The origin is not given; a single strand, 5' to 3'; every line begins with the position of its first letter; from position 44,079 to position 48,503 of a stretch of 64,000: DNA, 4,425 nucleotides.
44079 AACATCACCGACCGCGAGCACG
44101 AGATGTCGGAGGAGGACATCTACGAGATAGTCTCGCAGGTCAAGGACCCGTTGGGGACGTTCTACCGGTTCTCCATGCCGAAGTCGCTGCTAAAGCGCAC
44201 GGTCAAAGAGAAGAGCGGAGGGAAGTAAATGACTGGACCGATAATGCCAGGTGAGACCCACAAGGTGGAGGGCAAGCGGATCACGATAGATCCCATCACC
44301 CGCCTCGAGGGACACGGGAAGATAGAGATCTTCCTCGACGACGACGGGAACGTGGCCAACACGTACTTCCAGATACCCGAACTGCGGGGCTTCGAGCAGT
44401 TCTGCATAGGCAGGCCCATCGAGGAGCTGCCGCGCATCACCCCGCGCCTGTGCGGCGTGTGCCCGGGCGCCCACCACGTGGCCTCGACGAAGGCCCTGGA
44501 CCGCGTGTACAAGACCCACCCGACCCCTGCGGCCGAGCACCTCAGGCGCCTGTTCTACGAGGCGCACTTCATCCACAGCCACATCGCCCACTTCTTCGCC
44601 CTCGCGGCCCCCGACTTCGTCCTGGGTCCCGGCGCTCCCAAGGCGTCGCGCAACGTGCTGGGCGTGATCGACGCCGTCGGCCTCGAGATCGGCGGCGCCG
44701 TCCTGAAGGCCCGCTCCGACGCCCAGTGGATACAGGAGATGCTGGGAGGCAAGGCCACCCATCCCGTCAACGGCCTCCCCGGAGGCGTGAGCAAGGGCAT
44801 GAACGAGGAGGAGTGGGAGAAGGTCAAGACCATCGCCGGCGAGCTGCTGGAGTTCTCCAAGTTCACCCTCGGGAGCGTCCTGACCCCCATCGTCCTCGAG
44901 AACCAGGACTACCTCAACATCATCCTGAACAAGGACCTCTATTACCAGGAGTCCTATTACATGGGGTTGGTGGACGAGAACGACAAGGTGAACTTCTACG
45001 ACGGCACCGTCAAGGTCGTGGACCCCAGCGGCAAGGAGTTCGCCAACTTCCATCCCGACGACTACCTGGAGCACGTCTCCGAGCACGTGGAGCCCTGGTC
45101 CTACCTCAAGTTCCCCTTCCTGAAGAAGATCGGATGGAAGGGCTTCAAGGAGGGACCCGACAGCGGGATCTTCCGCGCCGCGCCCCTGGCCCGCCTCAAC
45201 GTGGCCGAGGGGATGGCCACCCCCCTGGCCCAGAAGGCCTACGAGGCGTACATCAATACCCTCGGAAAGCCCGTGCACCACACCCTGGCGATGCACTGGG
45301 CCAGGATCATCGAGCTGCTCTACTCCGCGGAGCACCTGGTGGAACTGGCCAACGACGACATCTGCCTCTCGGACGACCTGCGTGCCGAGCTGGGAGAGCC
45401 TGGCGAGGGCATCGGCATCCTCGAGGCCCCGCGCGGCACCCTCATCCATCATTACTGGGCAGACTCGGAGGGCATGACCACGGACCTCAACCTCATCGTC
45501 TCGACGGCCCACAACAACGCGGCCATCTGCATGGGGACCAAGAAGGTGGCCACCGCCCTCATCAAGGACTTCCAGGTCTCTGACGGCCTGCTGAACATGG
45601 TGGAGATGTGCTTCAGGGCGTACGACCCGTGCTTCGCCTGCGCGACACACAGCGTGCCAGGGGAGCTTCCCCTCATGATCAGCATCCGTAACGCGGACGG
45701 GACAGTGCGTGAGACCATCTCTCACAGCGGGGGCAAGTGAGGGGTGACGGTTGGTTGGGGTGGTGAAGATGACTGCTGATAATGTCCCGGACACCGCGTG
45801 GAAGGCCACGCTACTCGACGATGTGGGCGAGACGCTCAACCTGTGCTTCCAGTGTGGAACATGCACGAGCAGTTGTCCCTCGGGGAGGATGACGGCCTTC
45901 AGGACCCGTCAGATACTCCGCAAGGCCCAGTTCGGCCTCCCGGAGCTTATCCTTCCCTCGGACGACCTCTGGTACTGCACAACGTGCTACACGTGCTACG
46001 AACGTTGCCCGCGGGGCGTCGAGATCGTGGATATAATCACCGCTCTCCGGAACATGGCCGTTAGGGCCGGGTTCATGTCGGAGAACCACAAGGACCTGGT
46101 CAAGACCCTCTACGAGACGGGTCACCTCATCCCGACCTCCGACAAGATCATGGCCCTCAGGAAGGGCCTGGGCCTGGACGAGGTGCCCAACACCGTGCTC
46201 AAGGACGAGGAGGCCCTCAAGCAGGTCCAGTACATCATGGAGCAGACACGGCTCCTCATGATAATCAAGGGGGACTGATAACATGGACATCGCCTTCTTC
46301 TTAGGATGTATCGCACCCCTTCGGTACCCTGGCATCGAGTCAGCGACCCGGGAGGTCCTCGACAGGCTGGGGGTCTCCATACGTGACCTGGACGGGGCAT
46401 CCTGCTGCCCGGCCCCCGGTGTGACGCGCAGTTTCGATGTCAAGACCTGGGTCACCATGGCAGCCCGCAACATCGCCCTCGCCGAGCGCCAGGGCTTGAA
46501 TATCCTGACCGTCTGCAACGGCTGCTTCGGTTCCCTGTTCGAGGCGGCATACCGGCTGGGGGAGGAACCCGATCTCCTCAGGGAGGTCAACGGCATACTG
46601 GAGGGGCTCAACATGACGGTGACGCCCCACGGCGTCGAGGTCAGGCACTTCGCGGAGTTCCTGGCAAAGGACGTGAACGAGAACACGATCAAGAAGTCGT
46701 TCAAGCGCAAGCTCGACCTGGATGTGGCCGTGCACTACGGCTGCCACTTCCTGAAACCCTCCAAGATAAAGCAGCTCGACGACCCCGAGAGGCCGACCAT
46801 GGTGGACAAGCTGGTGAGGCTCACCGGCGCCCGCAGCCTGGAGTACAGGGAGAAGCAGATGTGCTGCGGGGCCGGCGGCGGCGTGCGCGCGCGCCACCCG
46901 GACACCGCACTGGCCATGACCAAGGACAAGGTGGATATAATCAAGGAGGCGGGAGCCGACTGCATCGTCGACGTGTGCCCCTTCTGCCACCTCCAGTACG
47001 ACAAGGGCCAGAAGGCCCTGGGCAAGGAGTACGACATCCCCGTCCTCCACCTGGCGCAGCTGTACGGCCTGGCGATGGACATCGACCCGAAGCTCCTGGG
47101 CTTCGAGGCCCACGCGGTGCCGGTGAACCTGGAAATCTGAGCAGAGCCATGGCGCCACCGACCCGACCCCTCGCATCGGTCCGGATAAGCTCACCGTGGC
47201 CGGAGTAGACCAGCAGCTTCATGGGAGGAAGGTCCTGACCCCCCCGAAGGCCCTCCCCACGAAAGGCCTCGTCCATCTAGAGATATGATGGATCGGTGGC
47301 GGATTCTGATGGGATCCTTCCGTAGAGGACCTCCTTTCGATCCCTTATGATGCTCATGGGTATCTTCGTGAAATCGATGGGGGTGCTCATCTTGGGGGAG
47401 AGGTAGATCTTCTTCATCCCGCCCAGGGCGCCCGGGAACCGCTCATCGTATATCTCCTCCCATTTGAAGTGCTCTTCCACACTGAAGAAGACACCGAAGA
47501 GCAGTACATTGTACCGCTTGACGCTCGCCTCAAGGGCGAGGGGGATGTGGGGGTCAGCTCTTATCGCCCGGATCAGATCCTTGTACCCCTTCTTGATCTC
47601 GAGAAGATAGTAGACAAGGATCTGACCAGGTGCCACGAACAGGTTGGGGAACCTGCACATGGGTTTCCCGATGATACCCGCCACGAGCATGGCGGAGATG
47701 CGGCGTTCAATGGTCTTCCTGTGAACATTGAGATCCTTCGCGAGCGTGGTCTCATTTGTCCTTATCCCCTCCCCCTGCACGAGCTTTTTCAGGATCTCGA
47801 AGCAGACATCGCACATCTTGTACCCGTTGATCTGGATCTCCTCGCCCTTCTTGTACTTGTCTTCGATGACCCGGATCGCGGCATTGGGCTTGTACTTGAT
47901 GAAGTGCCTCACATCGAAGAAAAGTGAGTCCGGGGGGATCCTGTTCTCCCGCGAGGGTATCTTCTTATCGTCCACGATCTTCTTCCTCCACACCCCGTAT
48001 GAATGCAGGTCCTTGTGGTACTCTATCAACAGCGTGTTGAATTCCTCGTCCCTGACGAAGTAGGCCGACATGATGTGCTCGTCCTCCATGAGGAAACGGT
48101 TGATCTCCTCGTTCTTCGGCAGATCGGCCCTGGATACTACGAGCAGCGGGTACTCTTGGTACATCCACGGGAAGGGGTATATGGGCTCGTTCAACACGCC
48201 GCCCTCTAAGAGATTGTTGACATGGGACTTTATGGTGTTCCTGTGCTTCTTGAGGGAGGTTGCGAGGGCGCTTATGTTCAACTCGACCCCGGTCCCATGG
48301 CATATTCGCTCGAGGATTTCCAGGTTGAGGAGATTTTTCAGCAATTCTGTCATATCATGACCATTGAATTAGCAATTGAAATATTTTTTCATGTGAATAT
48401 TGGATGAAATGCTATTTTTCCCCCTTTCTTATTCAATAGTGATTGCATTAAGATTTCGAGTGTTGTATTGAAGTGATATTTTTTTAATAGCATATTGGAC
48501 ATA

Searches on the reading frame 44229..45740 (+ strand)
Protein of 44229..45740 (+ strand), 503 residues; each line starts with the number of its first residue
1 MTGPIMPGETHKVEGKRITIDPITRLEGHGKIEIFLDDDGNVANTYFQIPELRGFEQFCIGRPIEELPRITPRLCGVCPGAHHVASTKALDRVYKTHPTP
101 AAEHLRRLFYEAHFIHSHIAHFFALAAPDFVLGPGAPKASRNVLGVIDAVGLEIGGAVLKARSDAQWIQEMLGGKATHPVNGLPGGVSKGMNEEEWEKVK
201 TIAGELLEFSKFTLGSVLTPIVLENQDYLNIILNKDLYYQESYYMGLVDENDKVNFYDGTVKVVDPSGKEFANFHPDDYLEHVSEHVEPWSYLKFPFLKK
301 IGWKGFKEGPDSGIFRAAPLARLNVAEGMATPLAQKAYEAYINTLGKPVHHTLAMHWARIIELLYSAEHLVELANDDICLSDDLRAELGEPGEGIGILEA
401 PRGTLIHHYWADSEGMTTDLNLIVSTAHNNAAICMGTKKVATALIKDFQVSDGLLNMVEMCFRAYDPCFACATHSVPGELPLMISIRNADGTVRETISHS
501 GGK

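Call 9: search_protein_families(library=pfam, proteins=[window:44229-45740:+], max_evalue=0.01)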
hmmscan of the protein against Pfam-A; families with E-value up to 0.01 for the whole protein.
window:44229-45740:+ (503 aa): 1 family
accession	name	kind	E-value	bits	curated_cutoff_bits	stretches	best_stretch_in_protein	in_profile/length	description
PF00374.24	NiFeSe_Hases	-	3.1e-32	112.6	25.8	2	53-131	1-79/508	Nickel-dependent hydrogenase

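Call 59: search_solved_structures(query=window:44229-45740:+, max_evalue=1e-10)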
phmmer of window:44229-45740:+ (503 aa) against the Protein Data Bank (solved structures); distinct sequences matched with E-value up to 1e-10: 67 (the best 60 are shown).
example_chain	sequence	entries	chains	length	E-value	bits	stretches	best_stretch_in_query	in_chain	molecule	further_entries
5odc_F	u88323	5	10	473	3e-116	392.4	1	17-479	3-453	Methyl-viologen reducing hydrogenase subunit A | Methyl-viologen reducing hydrogenase, subunit A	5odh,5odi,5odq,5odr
7t2r_D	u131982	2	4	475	2.8e-112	379.3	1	17-496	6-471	NiFe hydrogenase large subunit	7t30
9sfi_g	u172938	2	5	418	9.8e-108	364.3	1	17-435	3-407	Coenzyme F420-reducing hydrogenase, alpha subunit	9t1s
9sw2_F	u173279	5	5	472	3.4e-106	359.2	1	17-491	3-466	F420-non-reducing hydrogenase subunit A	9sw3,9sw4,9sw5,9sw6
5xf9_D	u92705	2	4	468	2.4e-95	323.4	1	16-474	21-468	NAD-reducing hydrogenase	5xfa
9nez_D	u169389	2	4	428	3.2e-32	115.1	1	18-476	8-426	Sulfhydrogenase 1 subunit alpha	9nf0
5yxy_A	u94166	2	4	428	3.9e-32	114.9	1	18-474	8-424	Cytosolic NiFe-hydrogenase, alpha subunit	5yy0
9e15_B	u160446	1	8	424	1.2e-31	113.2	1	18-474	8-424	Sulfhydrogenase 1 subunit alpha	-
9e1j_B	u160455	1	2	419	1.3e-31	113.1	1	18-474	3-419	Sulfhydrogenase 1 subunit alpha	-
5jsu_B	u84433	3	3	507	4.1e-31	111.5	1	17-479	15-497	Periplasmic [NiFeSe] hydrogenase, large subunit, selenocysteine-containing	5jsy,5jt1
4kl8_L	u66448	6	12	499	6e-31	111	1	13-474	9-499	Nickel-dependent hydrogenase large subunit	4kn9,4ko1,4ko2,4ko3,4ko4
6qgt_A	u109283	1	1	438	1.1e-30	110.2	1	17-210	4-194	F420-reducing hydrogenase, subunit alpha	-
6qgr_A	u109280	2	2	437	1.1e-30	110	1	17-210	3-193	Coenzyme F420 hydrogenase subunit alpha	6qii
1cc1_L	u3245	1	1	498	3.3e-30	108.5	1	13-474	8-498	HYDROGENASE (LARGE SUBUNIT)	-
5jsh_B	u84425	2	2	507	1.3e-29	106.6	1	17-479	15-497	Periplasmic [NiFeSe] hydrogenase, large subunit, selenocysteine-containing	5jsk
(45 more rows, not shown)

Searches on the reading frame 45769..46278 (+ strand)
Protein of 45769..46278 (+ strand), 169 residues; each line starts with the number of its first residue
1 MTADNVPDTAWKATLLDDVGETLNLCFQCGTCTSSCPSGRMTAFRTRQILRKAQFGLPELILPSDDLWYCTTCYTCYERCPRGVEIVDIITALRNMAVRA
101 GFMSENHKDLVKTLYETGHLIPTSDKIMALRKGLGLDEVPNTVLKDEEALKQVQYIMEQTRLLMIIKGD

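Call 9: search_protein_families(library=pfam, proteins=[window:45769-46278:+], max_evalue=0.01)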
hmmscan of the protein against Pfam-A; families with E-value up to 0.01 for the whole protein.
window:45769-46278:+ (169 aa): 13 families
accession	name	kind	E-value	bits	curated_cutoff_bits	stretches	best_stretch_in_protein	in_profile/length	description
PF13183.11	Fer4_8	-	7.3e-12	46.1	27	1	23-84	2-68/68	4Fe-4S dicluster domain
PF13187.11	Fer4_9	-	5.1e-11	42.9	27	1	26-83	2-50/52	4Fe-4S dicluster domain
PF13534.11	Fer4_17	-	5.9e-09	36.8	22.2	1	26-84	2-60/61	4Fe-4S dicluster domain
PF13237.11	Fer4_10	-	1.1e-08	35.2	25.5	1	23-81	6-53/53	4Fe-4S dicluster domain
PF12838.12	Fer4_7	-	2.8e-07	31.3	27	1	26-84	2-52/52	4Fe-4S dicluster domain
PF13484.11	Fer4_16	-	1.8e-05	25.9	30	0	26-44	2-20/66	4Fe-4S double cluster binding domain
PF12797.12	Fer4_2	-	0.00012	22.2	24.5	0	24-38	8-22/22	4Fe-4S binding domain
PF00037.32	Fer4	-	0.00031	20.9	21.1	0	24-39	6-21/24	4Fe-4S binding domain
PF12798.12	Fer4_3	-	0.00052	21.1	27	0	70-83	1-14/15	4Fe-4S binding domain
PF12800.12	Fer4_4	-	0.00055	20.5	24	1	24-39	2-17/17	4Fe-4S binding domain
PF25160.1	LdpA_Fe-S-bd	-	0.00058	20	27.6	1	17-44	19-46/49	LdpA Fe-S cluster-binding domain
PF14697.11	Fer4_21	-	0.0026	18.3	35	0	25-81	7-52/59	4Fe-4S dicluster domain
PF12837.12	Fer4_6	-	0.0085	16.4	25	0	24-39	7-22/24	4Fe-4S binding domain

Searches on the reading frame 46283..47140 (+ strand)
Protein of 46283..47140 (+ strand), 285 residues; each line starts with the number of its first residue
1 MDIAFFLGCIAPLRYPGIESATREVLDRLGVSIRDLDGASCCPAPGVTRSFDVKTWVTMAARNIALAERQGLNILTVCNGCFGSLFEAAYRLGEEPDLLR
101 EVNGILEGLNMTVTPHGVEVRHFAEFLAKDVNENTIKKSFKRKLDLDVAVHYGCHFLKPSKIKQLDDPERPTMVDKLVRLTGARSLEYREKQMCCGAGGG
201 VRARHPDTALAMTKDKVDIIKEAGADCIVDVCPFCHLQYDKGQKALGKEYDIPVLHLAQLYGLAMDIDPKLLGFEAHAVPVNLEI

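Call 9: search_protein_families(library=pfam, proteins=[window:46283-47140:+], max_evalue=0.01)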
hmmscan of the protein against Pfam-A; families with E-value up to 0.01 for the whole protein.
window:46283-47140:+ (285 aa): 1 family
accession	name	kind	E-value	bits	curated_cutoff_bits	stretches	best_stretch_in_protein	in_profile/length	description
PF02754.22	CCG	-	1.9e-38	130.9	20.6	2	148-238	1-83/85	Cysteine-rich domain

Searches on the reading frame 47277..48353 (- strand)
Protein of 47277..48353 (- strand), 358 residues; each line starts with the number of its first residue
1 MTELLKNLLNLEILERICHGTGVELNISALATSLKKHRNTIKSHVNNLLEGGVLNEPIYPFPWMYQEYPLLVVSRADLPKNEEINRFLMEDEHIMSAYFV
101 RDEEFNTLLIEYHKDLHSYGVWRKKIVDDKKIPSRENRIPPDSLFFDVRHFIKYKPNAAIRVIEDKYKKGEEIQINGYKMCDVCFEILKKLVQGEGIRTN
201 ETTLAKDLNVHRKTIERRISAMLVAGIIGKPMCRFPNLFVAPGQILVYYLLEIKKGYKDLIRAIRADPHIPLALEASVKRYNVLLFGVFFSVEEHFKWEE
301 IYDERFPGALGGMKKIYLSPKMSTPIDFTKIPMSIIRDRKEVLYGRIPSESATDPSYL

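Call 9: search_protein_families(library=pfam, proteins=[window:47277-48353:-], max_evalue=0.01)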
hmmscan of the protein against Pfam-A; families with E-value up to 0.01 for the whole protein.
window:47277-48353:- (358 aa): 5 families
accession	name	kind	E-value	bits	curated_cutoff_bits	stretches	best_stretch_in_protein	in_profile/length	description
PF13730.12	HTH_36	-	3.2e-05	24.1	25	0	27-48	28-49/55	Helix-turn-helix domain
PF12840.13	HTH_20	-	0.00037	20.8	27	0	13-55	9-49/51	Helix-turn-helix domain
PF08279.18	HTH_11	-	0.00043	20.5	25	0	187-222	5-39/55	HTH domain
PF13556.12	HTH_30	-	0.00092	19.4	27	0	202-220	16-34/59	PucR C-terminal helix-turn-helix domain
PF07453.19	NUMOD1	-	0.0024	18.5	22.8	0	26-44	18-36/37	NUMOD1 domain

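Call 69: search_protein_families(library=ncbifam, proteins=[window:47277-48353:-], max_evalue=0.00001)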
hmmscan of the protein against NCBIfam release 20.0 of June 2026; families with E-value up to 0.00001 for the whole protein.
window:47277-48353:- (358 aa): 1 family
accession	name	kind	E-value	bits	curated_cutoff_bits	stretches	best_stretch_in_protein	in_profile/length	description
NF053606.1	Sta1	subfamily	1.2e-07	31.8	80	0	178-230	16-66/100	Sta1 family transcriptional regulator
